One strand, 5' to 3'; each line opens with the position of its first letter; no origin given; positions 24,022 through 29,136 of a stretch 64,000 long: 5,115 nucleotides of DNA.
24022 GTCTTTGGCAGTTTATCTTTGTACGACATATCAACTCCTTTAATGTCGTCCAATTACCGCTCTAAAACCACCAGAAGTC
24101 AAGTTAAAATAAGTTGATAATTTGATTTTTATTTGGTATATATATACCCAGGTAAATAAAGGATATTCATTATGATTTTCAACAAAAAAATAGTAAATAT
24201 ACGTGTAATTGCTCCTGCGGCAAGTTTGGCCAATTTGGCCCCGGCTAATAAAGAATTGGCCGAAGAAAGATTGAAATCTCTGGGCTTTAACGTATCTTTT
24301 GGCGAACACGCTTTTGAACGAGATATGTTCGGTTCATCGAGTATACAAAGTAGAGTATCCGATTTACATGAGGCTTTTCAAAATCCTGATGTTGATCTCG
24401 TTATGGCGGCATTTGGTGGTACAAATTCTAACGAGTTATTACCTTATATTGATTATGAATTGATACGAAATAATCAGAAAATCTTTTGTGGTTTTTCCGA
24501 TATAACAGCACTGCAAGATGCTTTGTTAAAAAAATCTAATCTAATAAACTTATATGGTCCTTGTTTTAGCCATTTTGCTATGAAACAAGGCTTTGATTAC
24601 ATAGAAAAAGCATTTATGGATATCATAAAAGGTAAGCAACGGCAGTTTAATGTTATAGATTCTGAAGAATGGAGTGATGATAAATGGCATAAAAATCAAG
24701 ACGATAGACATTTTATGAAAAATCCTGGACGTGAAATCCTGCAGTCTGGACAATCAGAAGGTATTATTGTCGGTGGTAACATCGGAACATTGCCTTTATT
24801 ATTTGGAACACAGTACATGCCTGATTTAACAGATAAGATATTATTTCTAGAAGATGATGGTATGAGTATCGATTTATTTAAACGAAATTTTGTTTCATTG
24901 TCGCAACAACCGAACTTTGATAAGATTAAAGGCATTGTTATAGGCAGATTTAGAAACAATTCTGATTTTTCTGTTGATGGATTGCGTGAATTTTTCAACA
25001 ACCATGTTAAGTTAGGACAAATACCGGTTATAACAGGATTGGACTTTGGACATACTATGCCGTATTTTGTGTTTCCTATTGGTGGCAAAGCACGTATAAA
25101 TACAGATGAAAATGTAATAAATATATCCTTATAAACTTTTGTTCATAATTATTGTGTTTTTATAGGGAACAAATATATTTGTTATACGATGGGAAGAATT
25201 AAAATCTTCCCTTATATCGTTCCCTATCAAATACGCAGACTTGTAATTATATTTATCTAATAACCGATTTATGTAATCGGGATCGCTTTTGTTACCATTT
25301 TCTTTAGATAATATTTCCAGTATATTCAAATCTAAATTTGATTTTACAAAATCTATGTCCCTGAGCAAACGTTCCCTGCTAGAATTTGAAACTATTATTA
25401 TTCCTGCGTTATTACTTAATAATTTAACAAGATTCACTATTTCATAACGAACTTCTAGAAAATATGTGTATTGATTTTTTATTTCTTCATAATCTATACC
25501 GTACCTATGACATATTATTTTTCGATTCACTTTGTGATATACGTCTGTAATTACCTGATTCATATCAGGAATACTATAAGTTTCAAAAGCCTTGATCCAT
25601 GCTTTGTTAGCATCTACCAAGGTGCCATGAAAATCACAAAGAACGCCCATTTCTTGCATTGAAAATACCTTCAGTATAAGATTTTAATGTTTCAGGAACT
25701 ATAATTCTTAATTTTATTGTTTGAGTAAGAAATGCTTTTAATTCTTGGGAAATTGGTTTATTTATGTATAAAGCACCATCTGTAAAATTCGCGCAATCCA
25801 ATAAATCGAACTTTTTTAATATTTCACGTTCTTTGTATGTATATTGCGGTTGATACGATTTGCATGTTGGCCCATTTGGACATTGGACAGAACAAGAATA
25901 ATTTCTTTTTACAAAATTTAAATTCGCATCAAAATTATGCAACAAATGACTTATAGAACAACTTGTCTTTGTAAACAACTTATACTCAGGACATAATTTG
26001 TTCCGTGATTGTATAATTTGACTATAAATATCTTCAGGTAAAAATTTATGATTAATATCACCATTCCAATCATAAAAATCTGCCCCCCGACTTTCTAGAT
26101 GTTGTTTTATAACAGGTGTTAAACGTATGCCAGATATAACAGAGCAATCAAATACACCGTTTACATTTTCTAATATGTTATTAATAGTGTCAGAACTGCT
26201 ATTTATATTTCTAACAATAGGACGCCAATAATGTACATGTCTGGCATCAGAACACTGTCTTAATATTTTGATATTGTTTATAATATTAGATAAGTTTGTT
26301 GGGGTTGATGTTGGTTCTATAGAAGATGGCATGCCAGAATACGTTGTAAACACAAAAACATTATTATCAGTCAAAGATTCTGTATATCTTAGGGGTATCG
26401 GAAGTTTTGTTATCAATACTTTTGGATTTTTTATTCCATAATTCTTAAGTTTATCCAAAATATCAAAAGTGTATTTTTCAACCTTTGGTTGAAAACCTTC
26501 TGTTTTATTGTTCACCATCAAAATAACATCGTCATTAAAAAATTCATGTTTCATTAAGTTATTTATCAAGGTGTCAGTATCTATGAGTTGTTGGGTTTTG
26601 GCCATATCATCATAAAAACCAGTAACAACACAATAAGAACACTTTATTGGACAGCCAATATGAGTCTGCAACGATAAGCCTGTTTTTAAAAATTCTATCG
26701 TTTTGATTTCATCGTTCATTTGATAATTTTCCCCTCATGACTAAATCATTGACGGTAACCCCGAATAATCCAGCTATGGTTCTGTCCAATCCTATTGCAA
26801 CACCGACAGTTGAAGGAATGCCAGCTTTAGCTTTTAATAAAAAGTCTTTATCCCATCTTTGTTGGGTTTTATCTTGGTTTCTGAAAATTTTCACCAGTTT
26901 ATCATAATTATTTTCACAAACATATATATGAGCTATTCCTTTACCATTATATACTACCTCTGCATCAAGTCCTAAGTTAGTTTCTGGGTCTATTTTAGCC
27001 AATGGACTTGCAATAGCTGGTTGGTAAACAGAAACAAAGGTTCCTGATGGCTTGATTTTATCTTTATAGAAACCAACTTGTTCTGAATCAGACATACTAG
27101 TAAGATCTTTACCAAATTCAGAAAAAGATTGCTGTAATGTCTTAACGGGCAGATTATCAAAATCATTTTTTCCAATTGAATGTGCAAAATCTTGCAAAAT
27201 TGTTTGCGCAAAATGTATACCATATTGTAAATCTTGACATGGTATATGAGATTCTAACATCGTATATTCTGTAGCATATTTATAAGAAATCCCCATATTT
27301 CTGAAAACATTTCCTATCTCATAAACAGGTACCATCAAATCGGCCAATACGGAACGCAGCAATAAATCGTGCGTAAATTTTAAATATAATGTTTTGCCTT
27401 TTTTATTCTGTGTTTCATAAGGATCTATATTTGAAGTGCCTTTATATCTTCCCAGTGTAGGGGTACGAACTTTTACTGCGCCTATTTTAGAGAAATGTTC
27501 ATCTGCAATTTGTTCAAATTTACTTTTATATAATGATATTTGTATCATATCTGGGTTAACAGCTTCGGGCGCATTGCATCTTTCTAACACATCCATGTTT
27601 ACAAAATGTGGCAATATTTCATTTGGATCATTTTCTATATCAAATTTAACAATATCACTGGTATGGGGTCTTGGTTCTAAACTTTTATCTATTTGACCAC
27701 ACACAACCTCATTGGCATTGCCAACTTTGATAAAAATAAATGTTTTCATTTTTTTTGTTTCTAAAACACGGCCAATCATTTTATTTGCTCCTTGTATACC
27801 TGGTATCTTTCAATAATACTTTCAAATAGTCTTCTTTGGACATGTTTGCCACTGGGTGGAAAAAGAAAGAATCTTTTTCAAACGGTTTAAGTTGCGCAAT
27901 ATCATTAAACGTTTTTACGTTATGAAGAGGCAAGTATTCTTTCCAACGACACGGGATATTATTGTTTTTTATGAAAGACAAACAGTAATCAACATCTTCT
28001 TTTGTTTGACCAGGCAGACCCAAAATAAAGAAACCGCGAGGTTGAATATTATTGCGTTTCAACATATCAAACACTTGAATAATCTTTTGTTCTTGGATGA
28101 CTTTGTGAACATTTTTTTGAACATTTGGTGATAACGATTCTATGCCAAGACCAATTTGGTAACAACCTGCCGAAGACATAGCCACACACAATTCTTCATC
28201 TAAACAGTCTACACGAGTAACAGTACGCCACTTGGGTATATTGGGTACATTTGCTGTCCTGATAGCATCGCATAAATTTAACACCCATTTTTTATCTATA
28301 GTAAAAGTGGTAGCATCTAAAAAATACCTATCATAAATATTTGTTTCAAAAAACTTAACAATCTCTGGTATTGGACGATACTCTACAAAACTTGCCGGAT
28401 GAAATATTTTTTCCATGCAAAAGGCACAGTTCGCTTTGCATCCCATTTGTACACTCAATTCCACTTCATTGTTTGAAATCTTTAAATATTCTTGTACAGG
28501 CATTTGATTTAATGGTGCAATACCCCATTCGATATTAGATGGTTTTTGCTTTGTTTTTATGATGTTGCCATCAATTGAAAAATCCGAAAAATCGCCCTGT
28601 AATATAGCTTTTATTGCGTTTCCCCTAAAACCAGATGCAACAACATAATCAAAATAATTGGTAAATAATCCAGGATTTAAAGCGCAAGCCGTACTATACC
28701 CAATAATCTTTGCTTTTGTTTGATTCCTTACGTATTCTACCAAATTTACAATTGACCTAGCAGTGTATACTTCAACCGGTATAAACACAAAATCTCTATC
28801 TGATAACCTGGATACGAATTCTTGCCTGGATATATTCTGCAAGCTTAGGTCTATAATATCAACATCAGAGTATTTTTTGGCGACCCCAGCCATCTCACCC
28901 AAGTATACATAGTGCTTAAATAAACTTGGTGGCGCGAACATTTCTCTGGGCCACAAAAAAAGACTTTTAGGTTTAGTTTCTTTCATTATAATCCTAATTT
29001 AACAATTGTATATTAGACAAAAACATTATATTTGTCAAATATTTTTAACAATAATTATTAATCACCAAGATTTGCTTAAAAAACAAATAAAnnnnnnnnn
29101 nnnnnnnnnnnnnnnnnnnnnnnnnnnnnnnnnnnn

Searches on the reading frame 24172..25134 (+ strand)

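Call 66: search_protein_families(library=pfam, proteins=[window:24172-25134:+], max_evalue=0.001)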
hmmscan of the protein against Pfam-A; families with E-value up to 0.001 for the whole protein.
window:24172-25134:+ (320 aa): 2 families
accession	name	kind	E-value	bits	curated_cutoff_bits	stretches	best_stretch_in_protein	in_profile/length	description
PF02016.21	Peptidase_S66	-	1.2e-32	113.1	25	1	10-129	1-121/121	LD-carboxypeptidase N-terminal domain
PF17676.7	Peptidase_S66C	-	1.7e-27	96.8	23.7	1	196-309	1-120/120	LD-carboxypeptidase C-terminal domain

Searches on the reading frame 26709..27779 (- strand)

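Call 66: search_protein_families(library=pfam, proteins=[window:26709-27779:-], max_evalue=0.001)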
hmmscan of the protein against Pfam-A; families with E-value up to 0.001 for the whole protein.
window:26709-27779:- (356 aa): 1 family
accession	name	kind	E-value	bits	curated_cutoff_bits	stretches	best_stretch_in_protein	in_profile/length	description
PF00152.25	tRNA-synt_2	-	1.1e-22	80.9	25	1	74-340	14-294/308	tRNA synthetases class II (D, K and N)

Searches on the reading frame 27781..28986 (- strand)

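Call 66: search_protein_families(library=pfam, proteins=[window:27781-28986:-], max_evalue=0.001)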
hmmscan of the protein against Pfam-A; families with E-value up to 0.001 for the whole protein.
window:27781-28986:- (401 aa): 1 family
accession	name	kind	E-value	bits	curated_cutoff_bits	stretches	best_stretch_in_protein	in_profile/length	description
PF04055.27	Radical_SAM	-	6.5e-13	49.6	29.5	1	178-338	2-165/166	Radical SAM superfamily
